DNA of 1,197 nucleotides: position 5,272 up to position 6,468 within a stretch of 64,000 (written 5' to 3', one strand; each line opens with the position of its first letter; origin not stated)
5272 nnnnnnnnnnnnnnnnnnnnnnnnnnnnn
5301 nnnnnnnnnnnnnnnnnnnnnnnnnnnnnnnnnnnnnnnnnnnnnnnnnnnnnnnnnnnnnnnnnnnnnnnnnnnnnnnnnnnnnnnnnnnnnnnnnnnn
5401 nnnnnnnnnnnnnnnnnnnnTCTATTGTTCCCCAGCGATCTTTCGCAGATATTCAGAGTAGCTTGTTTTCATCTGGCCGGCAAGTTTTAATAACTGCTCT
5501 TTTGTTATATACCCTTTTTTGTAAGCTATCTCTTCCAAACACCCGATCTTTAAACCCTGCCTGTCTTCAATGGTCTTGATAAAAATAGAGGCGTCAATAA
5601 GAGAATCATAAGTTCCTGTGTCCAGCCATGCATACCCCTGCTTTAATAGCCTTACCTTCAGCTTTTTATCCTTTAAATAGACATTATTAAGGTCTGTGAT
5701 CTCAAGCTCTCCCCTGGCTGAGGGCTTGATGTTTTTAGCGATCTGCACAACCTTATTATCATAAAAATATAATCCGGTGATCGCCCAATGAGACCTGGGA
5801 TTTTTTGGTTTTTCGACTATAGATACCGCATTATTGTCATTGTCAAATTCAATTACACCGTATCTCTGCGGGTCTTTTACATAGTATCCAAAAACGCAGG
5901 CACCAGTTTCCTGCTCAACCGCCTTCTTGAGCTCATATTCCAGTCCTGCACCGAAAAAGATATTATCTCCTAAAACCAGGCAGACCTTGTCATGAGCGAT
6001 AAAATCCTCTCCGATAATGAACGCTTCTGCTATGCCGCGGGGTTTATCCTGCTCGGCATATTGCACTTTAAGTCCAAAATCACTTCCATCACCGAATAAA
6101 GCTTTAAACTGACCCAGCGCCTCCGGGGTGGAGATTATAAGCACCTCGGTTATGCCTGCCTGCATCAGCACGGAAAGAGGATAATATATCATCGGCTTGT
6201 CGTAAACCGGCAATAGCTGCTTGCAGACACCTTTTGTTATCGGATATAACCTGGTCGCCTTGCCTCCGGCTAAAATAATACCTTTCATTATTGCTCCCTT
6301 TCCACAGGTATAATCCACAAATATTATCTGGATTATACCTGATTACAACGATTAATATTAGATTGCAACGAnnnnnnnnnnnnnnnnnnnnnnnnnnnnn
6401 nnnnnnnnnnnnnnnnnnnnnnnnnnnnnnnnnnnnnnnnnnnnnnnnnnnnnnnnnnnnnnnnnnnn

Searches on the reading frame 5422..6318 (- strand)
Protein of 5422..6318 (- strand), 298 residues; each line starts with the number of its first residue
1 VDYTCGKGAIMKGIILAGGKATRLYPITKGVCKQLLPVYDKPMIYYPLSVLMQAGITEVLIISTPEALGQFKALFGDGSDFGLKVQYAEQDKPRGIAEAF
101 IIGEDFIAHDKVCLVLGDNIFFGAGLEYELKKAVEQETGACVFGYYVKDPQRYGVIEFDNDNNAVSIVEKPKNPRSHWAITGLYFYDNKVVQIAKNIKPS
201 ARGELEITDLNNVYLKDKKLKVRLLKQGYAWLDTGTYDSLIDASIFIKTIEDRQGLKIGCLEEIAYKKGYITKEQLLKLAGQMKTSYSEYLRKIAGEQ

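Call 9: search_protein_families(library=pfam, proteins=[window:5422-6318:-], max_evalue=0.0001)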
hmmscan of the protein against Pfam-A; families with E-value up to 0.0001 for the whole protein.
window:5422-6318:- (298 aa): 2 families
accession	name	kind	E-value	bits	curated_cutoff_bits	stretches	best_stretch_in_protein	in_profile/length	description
PF00483.29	NTP_transferase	-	7.3e-72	242.3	21.2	1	12-248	1-243/245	Nucleotidyl transferase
PF12804.13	NTP_transf_3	-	1.3e-10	42.1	27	1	13-143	1-120/160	MobA-like NTP transferase domain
